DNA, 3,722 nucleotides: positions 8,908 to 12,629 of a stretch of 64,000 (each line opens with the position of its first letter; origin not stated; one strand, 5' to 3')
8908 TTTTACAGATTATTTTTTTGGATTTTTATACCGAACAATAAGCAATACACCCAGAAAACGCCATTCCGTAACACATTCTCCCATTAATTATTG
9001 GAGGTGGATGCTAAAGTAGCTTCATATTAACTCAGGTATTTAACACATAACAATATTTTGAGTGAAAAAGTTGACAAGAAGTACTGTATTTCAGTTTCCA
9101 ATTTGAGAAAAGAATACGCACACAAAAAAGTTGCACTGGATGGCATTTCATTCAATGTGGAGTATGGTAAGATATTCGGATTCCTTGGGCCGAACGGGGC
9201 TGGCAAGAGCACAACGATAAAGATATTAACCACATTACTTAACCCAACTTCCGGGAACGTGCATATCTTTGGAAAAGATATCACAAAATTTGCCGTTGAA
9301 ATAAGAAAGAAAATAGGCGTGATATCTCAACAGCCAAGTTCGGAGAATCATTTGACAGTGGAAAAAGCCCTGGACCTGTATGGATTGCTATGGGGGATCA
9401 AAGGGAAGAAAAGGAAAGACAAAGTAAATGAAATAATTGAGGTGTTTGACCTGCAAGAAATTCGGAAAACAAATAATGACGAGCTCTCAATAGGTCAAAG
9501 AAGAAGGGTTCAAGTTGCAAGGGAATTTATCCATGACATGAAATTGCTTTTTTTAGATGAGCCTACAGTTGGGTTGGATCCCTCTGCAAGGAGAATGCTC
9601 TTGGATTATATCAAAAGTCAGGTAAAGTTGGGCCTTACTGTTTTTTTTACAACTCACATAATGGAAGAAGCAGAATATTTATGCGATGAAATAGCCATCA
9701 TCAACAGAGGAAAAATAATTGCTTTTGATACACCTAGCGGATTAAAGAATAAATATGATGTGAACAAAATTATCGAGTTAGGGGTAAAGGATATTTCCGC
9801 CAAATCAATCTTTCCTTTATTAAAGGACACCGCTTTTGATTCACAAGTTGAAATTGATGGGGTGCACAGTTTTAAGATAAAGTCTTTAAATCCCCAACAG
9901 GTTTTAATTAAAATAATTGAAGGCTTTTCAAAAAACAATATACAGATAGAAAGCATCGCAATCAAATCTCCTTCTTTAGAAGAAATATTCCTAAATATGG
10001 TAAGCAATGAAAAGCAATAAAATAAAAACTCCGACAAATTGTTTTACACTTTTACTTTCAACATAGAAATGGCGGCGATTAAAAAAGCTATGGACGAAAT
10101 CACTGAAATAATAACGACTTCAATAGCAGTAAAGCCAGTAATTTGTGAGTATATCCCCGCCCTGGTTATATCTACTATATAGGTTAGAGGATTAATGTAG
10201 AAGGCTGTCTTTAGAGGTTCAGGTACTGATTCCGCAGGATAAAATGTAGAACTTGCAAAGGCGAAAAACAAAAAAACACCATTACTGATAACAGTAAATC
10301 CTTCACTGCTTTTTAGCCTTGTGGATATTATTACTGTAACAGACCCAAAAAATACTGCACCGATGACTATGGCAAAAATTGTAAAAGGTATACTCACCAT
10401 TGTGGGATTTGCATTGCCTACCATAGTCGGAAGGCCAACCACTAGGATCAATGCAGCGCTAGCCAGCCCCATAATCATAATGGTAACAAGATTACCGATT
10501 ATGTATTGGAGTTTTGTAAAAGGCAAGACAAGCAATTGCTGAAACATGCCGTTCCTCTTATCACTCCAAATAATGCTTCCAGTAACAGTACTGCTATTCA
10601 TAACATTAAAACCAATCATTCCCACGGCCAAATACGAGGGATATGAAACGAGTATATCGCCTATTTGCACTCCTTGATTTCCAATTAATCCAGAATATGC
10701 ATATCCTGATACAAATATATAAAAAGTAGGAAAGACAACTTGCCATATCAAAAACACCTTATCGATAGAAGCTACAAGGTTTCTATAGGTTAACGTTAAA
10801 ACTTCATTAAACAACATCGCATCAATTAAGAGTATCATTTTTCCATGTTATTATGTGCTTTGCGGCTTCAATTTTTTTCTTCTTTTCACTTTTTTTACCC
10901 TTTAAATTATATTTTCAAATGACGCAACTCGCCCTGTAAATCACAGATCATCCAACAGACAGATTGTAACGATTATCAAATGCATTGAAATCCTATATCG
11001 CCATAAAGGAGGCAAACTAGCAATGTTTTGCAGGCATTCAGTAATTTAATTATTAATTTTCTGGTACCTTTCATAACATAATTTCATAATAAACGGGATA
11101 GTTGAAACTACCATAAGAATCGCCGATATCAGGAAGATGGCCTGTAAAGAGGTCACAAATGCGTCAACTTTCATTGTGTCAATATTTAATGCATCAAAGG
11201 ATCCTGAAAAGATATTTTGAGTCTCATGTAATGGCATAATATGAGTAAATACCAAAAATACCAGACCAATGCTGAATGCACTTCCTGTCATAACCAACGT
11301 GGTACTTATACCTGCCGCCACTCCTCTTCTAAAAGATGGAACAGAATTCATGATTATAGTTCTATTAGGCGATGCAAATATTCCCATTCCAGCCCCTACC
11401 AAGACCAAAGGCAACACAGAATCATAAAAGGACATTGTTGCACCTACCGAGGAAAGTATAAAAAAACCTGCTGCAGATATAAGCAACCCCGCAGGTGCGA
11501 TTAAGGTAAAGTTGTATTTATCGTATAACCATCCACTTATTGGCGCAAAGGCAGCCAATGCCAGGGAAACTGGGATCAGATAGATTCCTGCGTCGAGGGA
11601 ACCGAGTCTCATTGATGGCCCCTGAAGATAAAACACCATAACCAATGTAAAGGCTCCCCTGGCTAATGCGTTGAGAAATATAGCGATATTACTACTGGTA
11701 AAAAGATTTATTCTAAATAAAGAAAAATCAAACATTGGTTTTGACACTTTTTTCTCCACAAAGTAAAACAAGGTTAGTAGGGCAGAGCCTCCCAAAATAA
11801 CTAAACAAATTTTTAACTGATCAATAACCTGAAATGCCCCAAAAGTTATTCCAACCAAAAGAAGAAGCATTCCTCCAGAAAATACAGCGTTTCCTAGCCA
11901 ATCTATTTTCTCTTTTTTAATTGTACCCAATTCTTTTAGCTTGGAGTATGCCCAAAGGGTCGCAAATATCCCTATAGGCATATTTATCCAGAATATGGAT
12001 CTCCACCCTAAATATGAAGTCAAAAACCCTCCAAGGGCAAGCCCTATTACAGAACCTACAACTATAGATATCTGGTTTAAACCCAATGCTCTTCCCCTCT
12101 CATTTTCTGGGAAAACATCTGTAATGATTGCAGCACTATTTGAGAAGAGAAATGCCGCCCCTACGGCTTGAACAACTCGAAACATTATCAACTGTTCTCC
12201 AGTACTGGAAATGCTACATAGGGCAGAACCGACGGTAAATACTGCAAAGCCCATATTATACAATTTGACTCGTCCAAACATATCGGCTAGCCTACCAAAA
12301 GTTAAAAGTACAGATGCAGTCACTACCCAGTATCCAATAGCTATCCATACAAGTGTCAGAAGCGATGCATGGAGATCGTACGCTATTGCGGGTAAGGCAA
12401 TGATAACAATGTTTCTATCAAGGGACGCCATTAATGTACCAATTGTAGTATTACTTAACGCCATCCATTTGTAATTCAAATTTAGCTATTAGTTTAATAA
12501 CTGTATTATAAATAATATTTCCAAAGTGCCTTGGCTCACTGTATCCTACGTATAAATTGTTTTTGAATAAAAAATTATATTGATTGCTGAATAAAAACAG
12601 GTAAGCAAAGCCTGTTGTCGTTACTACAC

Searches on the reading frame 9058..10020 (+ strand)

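Call 29: search_protein_families(library=pfam, proteins=[window:9058-10020:+], max_evalue=0.01)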
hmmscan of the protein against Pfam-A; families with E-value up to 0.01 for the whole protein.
window:9058-10020:+ (320 aa): 7 families
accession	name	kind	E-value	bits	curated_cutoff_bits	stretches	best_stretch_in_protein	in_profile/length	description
PF00005.33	ABC_tran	-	6.7e-33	114.6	25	1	27-170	1-136/137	ABC transporter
PF13304.12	AAA_21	-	1.3e-11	45.6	27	2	135-202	230-300/304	AAA domain, putative AbiEii toxin, Type IV TA system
PF13732.12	DrrA1-3_C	-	2.1e-05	25.6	27.4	1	227-315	4-81/81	ATP-binding protein DrrA1-3-like, C-terminal domain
PF13175.12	AAA_15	-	3.7e-05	24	32.1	0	41-116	27-92/374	AAA ATPase domain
PF09199.15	SSL_OB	-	0.00075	20.2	27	0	80-146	12-78/84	Staphylococcal superantigen-like OB-fold domain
PF13555.12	AAA_29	-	0.005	17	27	1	39-65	24-50/61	P-loop containing region of AAA domain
PF13476.12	AAA_23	-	0.0082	17.2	27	1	32-141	17-123/201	AAA domain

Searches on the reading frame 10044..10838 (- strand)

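Call 29: search_protein_families(library=pfam, proteins=[window:10044-10838:-], max_evalue=0.01)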
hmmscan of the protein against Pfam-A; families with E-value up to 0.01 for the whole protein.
window:10044-10838:- (264 aa): 3 families
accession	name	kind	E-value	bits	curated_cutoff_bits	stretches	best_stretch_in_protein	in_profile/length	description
PF01061.29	ABC2_membrane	-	2.9e-21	76.4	26.9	1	13-229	3-210/211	ABC-2 type transporter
PF12698.13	ABC2_membrane_3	-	5.4e-15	55.8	31.6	1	64-257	158-346/347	ABC-2 family transporter protein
PF12679.13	ABC2_membrane_2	-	6.9e-07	29.2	27.2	1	27-257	15-275/283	ABC-2 family transporter protein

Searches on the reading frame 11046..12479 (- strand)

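Call 29: search_protein_families(library=pfam, proteins=[window:11046-12479:-], max_evalue=0.01)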
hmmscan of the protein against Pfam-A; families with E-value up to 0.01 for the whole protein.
window:11046-12479:- (477 aa): 3 families
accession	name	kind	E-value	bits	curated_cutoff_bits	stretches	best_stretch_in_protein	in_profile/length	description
PF07690.21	MFS_1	-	7.8e-48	163.6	33.4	1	12-403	2-346/347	Major Facilitator Superfamily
PF00083.30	Sugar_tr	-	1.4e-09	37.8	22.3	1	44-176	49-187/452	Sugar (and other) transporter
PF05977.19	MFS_3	-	0.00084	18.3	27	1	29-184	33-192/524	Transmembrane secretion effector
